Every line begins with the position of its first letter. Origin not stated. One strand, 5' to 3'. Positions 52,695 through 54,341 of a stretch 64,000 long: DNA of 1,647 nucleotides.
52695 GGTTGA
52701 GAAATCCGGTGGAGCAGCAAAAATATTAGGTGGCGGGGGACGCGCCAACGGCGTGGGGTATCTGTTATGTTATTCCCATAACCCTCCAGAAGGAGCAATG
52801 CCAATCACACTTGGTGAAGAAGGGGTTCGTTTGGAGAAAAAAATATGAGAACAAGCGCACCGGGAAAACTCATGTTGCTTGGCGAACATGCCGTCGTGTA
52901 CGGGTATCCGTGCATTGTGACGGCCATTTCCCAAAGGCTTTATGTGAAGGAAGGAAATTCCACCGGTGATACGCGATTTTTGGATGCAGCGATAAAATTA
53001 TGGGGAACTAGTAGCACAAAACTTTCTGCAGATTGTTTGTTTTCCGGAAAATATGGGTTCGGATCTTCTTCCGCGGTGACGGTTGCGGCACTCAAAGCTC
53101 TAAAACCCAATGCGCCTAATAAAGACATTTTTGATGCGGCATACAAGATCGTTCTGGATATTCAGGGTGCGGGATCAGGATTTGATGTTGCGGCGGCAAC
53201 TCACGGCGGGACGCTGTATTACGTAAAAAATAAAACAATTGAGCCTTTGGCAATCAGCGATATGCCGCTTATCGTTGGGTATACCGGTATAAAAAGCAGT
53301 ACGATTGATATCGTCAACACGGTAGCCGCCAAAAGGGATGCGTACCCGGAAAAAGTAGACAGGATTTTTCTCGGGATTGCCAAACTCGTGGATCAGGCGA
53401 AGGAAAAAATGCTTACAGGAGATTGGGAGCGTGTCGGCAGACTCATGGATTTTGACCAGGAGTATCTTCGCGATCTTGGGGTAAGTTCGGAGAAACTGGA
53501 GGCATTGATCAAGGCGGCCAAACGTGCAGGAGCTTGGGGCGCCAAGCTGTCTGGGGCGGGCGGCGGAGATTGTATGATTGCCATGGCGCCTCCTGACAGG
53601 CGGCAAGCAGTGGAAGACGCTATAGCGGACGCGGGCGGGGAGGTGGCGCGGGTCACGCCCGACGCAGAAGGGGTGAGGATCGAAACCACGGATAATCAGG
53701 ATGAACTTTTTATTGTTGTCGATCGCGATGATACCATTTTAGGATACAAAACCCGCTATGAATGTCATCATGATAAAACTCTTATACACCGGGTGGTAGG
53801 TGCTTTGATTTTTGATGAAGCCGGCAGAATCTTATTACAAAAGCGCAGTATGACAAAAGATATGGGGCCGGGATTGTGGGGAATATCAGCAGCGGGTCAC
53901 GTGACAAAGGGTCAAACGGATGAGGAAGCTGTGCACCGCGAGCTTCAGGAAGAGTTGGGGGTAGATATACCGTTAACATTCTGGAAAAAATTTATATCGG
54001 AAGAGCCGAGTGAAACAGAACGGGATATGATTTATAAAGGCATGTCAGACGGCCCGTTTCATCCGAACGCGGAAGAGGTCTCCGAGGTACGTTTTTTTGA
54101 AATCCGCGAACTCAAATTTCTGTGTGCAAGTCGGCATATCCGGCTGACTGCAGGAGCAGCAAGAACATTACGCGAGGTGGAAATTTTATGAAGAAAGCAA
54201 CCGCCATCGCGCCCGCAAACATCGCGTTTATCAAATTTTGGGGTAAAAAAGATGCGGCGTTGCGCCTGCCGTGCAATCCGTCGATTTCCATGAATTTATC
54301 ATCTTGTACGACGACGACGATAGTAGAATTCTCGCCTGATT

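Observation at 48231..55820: Complete mevalonate-pathway cluster with an archaeal-type HMGS/thiolase/DUF35 trio, a mevalonate kinase::Nudix(IDI-like) fusion and a decayed kinase paralogue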

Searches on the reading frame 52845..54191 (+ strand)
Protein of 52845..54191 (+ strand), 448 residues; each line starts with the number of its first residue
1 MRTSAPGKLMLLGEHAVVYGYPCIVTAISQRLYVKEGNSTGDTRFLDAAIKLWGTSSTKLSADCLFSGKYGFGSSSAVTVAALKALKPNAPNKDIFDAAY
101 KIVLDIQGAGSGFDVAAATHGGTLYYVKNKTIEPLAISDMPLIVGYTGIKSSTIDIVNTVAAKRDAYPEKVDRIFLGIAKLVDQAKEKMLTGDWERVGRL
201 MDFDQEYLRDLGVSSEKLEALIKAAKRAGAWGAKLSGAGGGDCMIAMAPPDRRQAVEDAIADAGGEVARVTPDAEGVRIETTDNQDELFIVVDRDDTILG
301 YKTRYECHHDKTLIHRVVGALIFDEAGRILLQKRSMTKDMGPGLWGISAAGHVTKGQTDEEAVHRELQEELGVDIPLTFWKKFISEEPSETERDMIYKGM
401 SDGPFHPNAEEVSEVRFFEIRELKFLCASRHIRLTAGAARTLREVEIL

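Call 3: search_protein_families(library=pfam, proteins=[window:52845-54191:+], max_evalue=0.01)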
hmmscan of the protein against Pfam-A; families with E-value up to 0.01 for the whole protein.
window:52845-54191:+ (448 aa): 4 families
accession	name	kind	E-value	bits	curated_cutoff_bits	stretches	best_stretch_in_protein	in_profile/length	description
PF00293.34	NUDIX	-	3.3e-20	72.9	21.1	1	315-424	3-120/134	NUDIX domain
PF08544.19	GHMP_kinases_C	-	5.2e-16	59.2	21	1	186-263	2-82/85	GHMP kinases C terminal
PF00288.32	GHMP_kinases_N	-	4.5e-09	36.9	22.3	1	69-122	29-87/87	GHMP kinases N terminal domain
PF10509.15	GalKase_gal_bdg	-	0.00027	20.9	23.1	1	3-34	14-45/49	Galactokinase galactose-binding signature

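Call 6: search_protein_families(library=ncbifam, proteins=[window:52845-54191:+], max_evalue=0.01)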
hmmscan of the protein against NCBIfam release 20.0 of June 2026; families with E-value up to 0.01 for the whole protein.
window:52845-54191:+ (448 aa): 26 families (the best 25 are shown)
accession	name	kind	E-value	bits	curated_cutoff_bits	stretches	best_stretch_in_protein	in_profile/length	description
NF003036.0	PRK03926.1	equivalog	3e-64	217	403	1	3-281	4-300/302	mevalonate kinase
TIGR00549.1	mevalon_kin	equivalog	3.9e-52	177.5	163.05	2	69-246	92-275/276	mevalonate kinase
NF002995.0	PRK03759.1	equivalog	2.8e-25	89.1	127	1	284-428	4-155/185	isopentenyl-diphosphate Delta-isomerase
TIGR01220.1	Pmev_kin_Gr_pos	equivalog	2.8e-20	72.7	165.7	2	131-247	206-328/358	phosphomevalonate kinase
NF040957.1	Arch_PMK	equivalog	6.4e-19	68.6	500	1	68-279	89-315/316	phosphomevalonate kinase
NF011922.0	PRK15393.1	equivalog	5.1e-18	65.4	152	1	286-427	10-151/182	NUDIX hydrolase YfcD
TIGR02150.1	IPP_isom_1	equivalog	1.3e-17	64.1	105.8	1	290-429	2-146/159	isopentenyl-diphosphate delta-isomerase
NF041653.1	Nud_hyd_Meth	equivalog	6.9e-12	45.5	300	1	291-425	4-140/170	Nudix hydrolase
NF001816.0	PRK00555.1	equivalog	8.5e-11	41.4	509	1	160-263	235-339/363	galactokinase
NF006530.0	PRK08999.1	equivalog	8.3e-10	38.2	245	1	316-375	7-64/315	Nudix family hydrolase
NF007834.0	PRK10546.1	equivalog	1.2e-08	34.8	156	1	317-376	6-62/135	pyrimidine (deoxy)nucleoside triphosphate diphosphatase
TIGR00131.1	gal_kin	equivalog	1.2e-08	34.3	226.65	1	185-267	285-366/388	galactokinase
NF049969.1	GlMnHpPKinHddA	equivalog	3.8e-08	33.2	600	1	70-276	110-332/338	D-glycero-D-manno-heptose 7-phosphate kinase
NF003006.0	PRK03817.1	equivalog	8.3e-08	31.6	443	1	181-262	245-327/352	galactokinase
TIGR00586.1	mutt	equivalog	7e-07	29.3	97.9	1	317-374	7-62/129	8-oxo-dGTP diphosphatase MutT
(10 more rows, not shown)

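Call 8: find_homologous_proteins(query=window:52845-54191:+, max_evalue=1e-10)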
Query window:52845-54191:+ (448 aa): 3866 proteins with E <= 1e-10 among 8000 candidates; the best 120 are listed.
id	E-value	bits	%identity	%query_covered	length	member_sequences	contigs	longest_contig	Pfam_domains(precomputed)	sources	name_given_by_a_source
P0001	8.4e-292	986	100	98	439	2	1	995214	PF00288.33,PF00293.35,PF08544.19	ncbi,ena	-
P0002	5.9e-225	765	74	100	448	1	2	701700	PF00288.33,PF00293.35,PF08544.19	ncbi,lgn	-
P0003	5.9e-222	755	75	100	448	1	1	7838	PF00288.33,PF00293.35,PF08544.19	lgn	-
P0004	1.1e-220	751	74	100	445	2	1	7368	PF00288.33,PF00293.35,PF08544.19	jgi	-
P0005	9.3e-219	745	73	100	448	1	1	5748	PF00288.33,PF00293.35,PF08544.19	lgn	-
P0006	2.2e-217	740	72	100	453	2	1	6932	PF00288.33,PF00293.35,PF08544.19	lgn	-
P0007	4.6e-217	739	73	100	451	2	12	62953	PF00288.33,PF00293.35,PF08544.19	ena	-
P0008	5.9e-212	723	73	98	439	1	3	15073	PF00288.33,PF00293.35,PF08544.19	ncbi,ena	-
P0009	3.3e-211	720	71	100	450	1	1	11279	PF00288.33,PF00293.35,PF08544.19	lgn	-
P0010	2.8e-208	710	72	98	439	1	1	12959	PF00288.33,PF00293.35,PF08544.19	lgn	-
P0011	5.7e-208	709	72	98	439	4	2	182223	PF00288.33,PF00293.35,PF08544.19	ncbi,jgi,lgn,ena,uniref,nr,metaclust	ncbi:hypothetical protein A2363_00235 [Candidatus Gottesmanbacteria bacterium RIFOXYB1_FULL_47_11]|u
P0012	5.9e-208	709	71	100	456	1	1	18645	PF00288.33,PF00293.35,PF08544.19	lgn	-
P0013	4.2e-204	697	70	100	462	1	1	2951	PF00288.33,PF00293.35,PF08544.19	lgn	-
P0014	1.1e-203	695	70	98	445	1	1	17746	PF00288.33,PF00293.35,PF08544.19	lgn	-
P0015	2.1e-203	694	69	100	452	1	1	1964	PF00288.33,PF00293.35,PF08544.19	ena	-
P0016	2.8e-203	694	69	100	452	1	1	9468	PF00288.33,PF00293.35,PF08544.19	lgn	-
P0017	3.8e-203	693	70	99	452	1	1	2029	PF00288.33,PF00293.35,PF08544.19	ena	-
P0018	1.1e-202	692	69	100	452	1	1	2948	PF00288.33,PF00293.35,PF08544.19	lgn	-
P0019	5.4e-201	686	70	100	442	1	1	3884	PF00288.33,PF00293.35,PF08544.19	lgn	-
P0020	6.4e-201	686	69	100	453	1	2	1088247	PF00288.33,PF00293.35,PF08544.19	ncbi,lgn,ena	-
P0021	1.7e-199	681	69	96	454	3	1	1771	PF00288.33,PF00293.35,PF08544.19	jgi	-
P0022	7.7e-199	679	67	100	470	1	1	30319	PF00288.33,PF00293.35,PF08544.19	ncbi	-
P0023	4.4e-198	677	66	100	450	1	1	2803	PF00288.33,PF00293.35,PF08544.19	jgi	jgi:mevalonate kinase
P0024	1.6e-196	672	69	98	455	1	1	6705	PF00288.33,PF00293.35,PF08544.19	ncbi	-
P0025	5.2e-196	670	70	98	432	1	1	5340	PF00288.33,PF00293.35,PF08544.19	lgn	-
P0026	2.8e-195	668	67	100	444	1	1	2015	PF00288.33,PF00293.35,PF08544.19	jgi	jgi:mevalonate kinase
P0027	1.3e-194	665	68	100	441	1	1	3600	PF00288.33,PF00293.35,PF08544.19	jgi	jgi:mevalonate kinase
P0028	1.6e-194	665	68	100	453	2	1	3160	PF00288.33,PF00293.35,PF08544.19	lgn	-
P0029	1.3e-193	662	65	98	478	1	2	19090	PF00288.33,PF00293.35,PF08544.19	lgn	-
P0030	1.5e-193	662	67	100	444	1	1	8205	PF00288.33,PF00293.35,PF08544.19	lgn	-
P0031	3.0e-193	661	67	98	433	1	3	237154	PF00288.33,PF00293.35,PF08544.19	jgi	jgi:mevalonate kinase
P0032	8.3e-193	659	67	100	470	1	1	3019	PF00288.33,PF00293.35,PF08544.19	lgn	-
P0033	4.4e-192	657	70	94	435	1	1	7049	PF00288.33,PF00293.35,PF08544.19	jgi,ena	-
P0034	6.8e-192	656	66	99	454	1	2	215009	PF00288.33,PF00293.35,PF08544.19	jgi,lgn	-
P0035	3.7e-191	654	67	98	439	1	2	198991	PF00288.33,PF00293.35,PF08544.19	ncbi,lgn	-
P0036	1.5e-189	649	66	100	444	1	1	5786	PF00288.33,PF00293.35,PF08544.19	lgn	-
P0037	2.1e-189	648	64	100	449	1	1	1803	PF00288.33,PF00293.35,PF08544.19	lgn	-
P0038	6.3e-189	647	65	99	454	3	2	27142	PF00288.33,PF00293.35,PF08544.19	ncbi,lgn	-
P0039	3.0e-186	638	64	99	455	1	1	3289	PF00288.33,PF00293.35,PF08544.19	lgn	-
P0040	3.6e-186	638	65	99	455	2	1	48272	PF00288.33,PF00293.35,PF08544.19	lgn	-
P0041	4.7e-186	637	61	100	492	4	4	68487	PF00288.33,PF00293.35,PF08544.19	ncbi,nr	ncbi:mevalonate kinase [Patescibacteria group bacterium]|nr:mevalonate kinase [Patescibacteria group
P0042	4.8e-185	634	64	99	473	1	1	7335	PF00288.33,PF00293.35,PF08544.19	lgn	-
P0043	1.6e-182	626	64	99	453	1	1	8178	PF00288.33,PF00293.35,PF08544.19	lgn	-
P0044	3.8e-182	624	65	98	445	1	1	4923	PF00288.33,PF00293.35,PF08544.19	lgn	-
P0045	4.5e-181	621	63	100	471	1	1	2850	PF00288.33,PF00293.35,PF08544.19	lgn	-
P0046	6.9e-181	620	64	100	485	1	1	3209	PF00288.33,PF00293.35,PF08544.19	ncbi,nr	ncbi:MAG: mevalonate kinase [Candidatus Gottesmanbacteria bacterium]|nr:mevalonate kinase [Candidatu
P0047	2.6e-180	618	63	100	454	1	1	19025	PF10509.16,PF00288.33,PF00293.35,PF08544.19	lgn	-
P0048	7.1e-180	617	63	99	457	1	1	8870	PF00288.33,PF00293.35,PF08544.19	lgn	-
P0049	5.0e-174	598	62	100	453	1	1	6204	PF00288.33,PF00293.35,PF08544.19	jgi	jgi:mevalonate kinase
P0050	9.8e-174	597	75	79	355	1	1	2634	PF00293.35,PF08544.19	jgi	jgi:isopentenyl-diphosphate delta-isomerase type 1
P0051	7.4e-173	594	61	100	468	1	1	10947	PF00288.33,PF00293.35,PF08544.19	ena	-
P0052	3.4e-172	591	60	100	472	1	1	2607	PF00288.33,PF00293.35,PF08544.19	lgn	-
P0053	1.1e-170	587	56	99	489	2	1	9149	PF00288.33,PF00293.35,PF08544.19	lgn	-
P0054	1.2e-170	586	58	99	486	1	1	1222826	PF00288.33,PF00293.35,PF08544.19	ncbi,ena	-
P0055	1.5e-170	586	57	100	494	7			PF10509.16,PF00288.33,PF00293.35,PF08544.19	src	-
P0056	3.4e-169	582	59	100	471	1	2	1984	PF00288.33,PF00293.35,PF08544.19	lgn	-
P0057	2.8e-168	579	60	99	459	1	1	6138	PF00288.33,PF00293.35,PF08544.19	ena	-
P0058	5.6e-165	568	54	100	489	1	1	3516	PF00288.33,PF00293.35,PF08544.19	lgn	-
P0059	6.5e-165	568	57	100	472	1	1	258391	PF00288.33,PF00293.35,PF08544.19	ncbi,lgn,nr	ncbi:MAG: mevalonate kinase [Candidatus Gottesmanbacteria bacterium]|nr:mevalonate kinase [Candidatu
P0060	3.3e-164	565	54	100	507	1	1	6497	PF00288.33,PF00293.35,PF08544.19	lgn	-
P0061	1.1e-163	563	55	100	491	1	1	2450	PF10509.16,PF00288.33,PF00293.35,PF08544.19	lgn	-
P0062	1.3e-163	563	57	99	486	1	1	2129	PF00288.33,PF00293.35,PF08544.19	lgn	-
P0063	1.4e-163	563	56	99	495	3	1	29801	PF00288.33,PF00293.35,PF08544.19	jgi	-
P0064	8.9e-163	560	57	97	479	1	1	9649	PF00288.33,PF00293.35,PF08544.19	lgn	-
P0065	1.5e-162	560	56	100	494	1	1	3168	PF00288.33,PF00293.35,PF08544.19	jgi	jgi:mevalonate kinase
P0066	1.9e-162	559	56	99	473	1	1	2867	PF00288.33,PF00293.35,PF08544.19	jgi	-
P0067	2.9e-161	556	57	99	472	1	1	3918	PF00288.33,PF00293.35,PF08544.19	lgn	-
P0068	4.6e-161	555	58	100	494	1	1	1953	PF00288.33,PF00293.35,PF08544.19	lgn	-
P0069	5.6e-161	555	54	100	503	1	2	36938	PF10509.16,PF00288.33,PF00293.35,PF08544.19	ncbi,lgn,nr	ncbi:mevalonate kinase [Candidatus Gottesmanbacteria bacterium]|nr:mevalonate kinase [Candidatus Got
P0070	2.6e-160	552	58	98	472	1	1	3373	PF00288.33,PF00293.35,PF08544.19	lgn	-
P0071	2.0e-158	546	57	98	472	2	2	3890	PF00288.33,PF00293.35,PF08544.19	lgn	-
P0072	2.8e-158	546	57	98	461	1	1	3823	PF00288.33,PF00293.35,PF08544.19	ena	-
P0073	5.2e-158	545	56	100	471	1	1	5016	PF00288.33,PF00293.35,PF08544.19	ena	-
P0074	8.9e-157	541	55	100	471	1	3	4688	PF00288.33,PF00293.35,PF08544.19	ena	-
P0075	1.1e-156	540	55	99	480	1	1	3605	PF00288.33,PF00293.35,PF08544.19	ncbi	-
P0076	5.8e-156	538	58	98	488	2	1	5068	PF00288.33,PF00293.35,PF08544.19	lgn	-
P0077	2.5e-155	536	57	100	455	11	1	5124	PF00288.33,PF00293.35,PF08544.19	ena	-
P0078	3.3e-154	532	56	99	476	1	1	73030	PF00288.33,PF00293.35,PF08544.19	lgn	-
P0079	3.8e-154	532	52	100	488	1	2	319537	PF00288.33,PF00293.35,PF08544.19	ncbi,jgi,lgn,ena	-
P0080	5.6e-154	531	55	100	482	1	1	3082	PF00288.33,PF00293.35,PF08544.19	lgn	-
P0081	8.4e-154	531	54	100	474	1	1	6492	PF00288.33,PF00293.35,PF08544.19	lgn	-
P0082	2.3e-153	529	55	99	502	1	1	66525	PF00288.33,PF00293.35,PF08544.19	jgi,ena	-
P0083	4.1e-153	529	55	99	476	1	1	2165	PF00288.33,PF00293.35,PF08544.19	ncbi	-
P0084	7.7e-153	528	56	99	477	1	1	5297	PF00288.33,PF00293.35,PF08544.19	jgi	jgi:mevalonate kinase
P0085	3.1e-152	526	56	100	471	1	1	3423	PF00288.33,PF00293.35,PF08544.19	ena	-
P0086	3.9e-152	525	56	100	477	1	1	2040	PF00288.33,PF00293.35,PF08544.19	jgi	jgi:mevalonate kinase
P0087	4.0e-152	525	57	100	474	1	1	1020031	PF00288.33,PF00293.35,PF08544.19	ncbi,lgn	ncbi:MAG: mevalonate kinase [Microgenomates group bacterium]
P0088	8.0e-152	524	53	96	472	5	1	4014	PF00288.33,PF00293.35,PF08544.19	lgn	-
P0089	3.7e-151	522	54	100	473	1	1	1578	PF00288.33,PF00293.35,PF08544.19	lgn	-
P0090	6.7e-150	518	54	99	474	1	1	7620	PF00288.33,PF00293.35,PF08544.19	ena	-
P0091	9.1e-150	518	58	99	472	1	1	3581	PF00288.33,PF00293.35,PF08544.19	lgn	-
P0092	2.2e-149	516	54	100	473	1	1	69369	PF00288.33,PF00293.35,PF08544.19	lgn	-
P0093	2.9e-149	516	55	100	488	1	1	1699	PF00288.33,PF00293.35,PF08544.19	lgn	-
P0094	4.7e-149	515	54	99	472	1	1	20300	PF00288.33,PF00293.35,PF08544.19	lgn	-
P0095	1.1e-148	514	56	99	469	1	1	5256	PF00288.33,PF00293.35,PF08544.19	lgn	-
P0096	1.2e-148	514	56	98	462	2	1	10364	PF00288.33,PF00293.35,PF08544.19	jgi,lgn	-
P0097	2.1e-148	513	56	99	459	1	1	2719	PF00288.33,PF00293.35,PF08544.19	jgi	jgi:mevalonate kinase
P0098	1.7e-147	510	55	98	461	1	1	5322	PF00288.33,PF00293.35,PF08544.19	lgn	-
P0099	5.7e-147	508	55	97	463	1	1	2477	PF00288.33,PF00293.35,PF08544.19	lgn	-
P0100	1.7e-146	507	55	99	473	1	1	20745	PF00288.33,PF00293.35,PF08544.19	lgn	-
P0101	5.1e-146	505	55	98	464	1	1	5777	PF00288.33,PF00293.35,PF08544.19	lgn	-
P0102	1.2e-145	504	52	100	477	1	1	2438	PF00288.33,PF00293.35,PF08544.19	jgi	jgi:mevalonate kinase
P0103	2.6e-145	503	55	100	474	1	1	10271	PF00288.33,PF00293.35,PF08544.19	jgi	jgi:mevalonate kinase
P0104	3.4e-145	503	51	100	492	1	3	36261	PF00288.33,PF00293.35,PF08544.19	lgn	-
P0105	1.8e-144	500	53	98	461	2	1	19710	PF00288.33,PF00293.35,PF08544.19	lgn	-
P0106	2.2e-144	500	51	99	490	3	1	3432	PF00288.33,PF00293.35,PF08544.19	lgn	-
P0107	1.5e-143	497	51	100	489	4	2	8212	PF00288.33,PF00293.35,PF08544.19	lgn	-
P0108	3.9e-143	496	52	100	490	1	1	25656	PF00288.33,PF00293.35,PF08544.19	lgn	-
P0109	8.7e-143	495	54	99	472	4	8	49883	PF00288.33,PF00293.35,PF08544.19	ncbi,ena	-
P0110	1.2e-142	494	53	99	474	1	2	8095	PF00288.33,PF00293.35,PF08544.19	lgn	-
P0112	1.6e-142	494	55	97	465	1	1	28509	PF00288.33,PF00293.35,PF08544.19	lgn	-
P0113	3.6e-142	493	49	100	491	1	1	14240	PF00288.33,PF00293.35,PF08544.19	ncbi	ncbi:mevalonate kinase [Patescibacteria group bacterium]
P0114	4.1e-142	492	52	100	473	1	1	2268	PF00288.33,PF00293.35,PF08544.19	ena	-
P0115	5.8e-142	492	51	100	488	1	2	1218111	PF00288.33,PF00293.35,PF08544.19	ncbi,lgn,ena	-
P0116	1.8e-141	490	57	83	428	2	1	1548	PF00288.33,PF00293.35,PF08544.19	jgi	-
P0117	2.2e-141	490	50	100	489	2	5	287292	PF00288.33,PF00293.35,PF08544.19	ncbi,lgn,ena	-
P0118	3.4e-141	489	52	100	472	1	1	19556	PF10509.16,PF00288.33,PF00293.35,PF08544.19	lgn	-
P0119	1.8e-140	487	48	98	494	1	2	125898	PF00288.33,PF00293.35,PF08544.19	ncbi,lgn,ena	-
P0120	3.3e-140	486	52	100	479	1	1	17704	PF00288.33,PF00293.35,PF08544.19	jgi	jgi:mevalonate kinase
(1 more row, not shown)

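Call 11: find_encoding_contigs(protein=P0002, flank=8000, max_places=2)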
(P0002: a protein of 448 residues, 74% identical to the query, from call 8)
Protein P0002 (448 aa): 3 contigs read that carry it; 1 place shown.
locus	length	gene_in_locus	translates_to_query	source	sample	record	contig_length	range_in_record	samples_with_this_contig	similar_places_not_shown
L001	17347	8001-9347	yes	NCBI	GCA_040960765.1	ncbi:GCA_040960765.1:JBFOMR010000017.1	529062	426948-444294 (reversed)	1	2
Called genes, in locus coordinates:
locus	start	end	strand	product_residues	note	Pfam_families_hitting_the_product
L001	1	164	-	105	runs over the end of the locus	PF18895:T4SS_pilin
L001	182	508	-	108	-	PF26067:DUF8024 (weak), PF18895:T4SS_pilin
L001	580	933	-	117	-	PF18895:T4SS_pilin (weak)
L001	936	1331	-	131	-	-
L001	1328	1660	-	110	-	-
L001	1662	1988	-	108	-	PF18895:T4SS_pilin (weak)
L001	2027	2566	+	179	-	PF07638:Sigma70_ECF, PF04542:Sigma70_r2, PF08281:Sigma70_r4_2, PF04545:Sigma70_r4 (weak)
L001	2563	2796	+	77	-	-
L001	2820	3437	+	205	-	PF04893:Yip1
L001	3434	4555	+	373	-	PF00368:HMG-CoA_red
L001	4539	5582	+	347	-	PF08540:HMG_CoA_synt_C (faint), PF08541:ACP_syn_III_C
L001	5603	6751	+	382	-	PF00108:Thiolase_N, PF00109:ketoacyl-synt, PF08545:ACP_syn_III (faint), PF02803:Thiolase_C, PF22691:Thiolase_C_1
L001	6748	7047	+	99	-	PF01796:OB_ChsH2_C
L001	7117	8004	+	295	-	PF00288:GHMP_kinases_N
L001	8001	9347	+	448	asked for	PF00288:GHMP_kinases_N, PF08544:GHMP_kinases_C, PF00293:NUDIX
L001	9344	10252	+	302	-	PF22700:MVD-like_N, PF00288:GHMP_kinases_N, PF18376:MDD_C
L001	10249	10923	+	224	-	PF01255:Prenyltransf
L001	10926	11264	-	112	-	PF18895:T4SS_pilin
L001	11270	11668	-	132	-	PF18895:T4SS_pilin (weak)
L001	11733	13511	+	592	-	PF08486:SpoIID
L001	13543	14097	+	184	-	PF03703:bPH_2 (faint)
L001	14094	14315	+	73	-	PF18901:DUF5657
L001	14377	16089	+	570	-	-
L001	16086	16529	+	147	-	PF01668:SmpB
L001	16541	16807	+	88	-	-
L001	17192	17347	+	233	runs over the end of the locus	PF18912:DZR_2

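Call 12: find_encoding_contigs(protein=P0020, flank=8000, max_places=2)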
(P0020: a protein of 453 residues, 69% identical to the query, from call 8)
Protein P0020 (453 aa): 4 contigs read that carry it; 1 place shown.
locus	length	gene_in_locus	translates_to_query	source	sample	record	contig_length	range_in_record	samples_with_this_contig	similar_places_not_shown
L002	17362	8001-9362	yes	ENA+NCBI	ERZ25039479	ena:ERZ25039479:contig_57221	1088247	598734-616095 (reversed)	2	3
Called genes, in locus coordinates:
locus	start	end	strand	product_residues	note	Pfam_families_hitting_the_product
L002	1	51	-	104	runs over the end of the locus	PF18895:T4SS_pilin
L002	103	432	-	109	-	PF18895:T4SS_pilin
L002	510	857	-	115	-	PF18895:T4SS_pilin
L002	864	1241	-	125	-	PF18895:T4SS_pilin (weak)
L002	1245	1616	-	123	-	-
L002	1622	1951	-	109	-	-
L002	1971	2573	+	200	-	PF07638:Sigma70_ECF (faint), PF04542:Sigma70_r2, PF08281:Sigma70_r4_2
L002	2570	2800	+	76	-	-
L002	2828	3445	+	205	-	PF04893:Yip1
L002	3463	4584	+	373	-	PF00368:HMG-CoA_red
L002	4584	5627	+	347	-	PF08540:HMG_CoA_synt_C (faint), PF08541:ACP_syn_III_C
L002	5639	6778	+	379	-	PF00108:Thiolase_N, PF00109:ketoacyl-synt, PF08545:ACP_syn_III (faint), PF02803:Thiolase_C, PF22691:Thiolase_C_1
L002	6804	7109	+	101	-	PF01796:OB_ChsH2_C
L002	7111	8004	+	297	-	PF00288:GHMP_kinases_N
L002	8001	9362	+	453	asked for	PF00288:GHMP_kinases_N, PF08544:GHMP_kinases_C, PF00293:NUDIX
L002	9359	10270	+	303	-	PF22700:MVD-like_N, PF00288:GHMP_kinases_N, PF18376:MDD_C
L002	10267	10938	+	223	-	PF01255:Prenyltransf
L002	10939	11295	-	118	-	PF18895:T4SS_pilin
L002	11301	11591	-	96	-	PF18895:T4SS_pilin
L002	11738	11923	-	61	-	-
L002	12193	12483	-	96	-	PF18895:T4SS_pilin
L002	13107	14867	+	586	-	PF08486:SpoIID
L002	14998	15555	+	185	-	PF03703:bPH_2 (faint)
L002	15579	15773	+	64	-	PF18901:DUF5657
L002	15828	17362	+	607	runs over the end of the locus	-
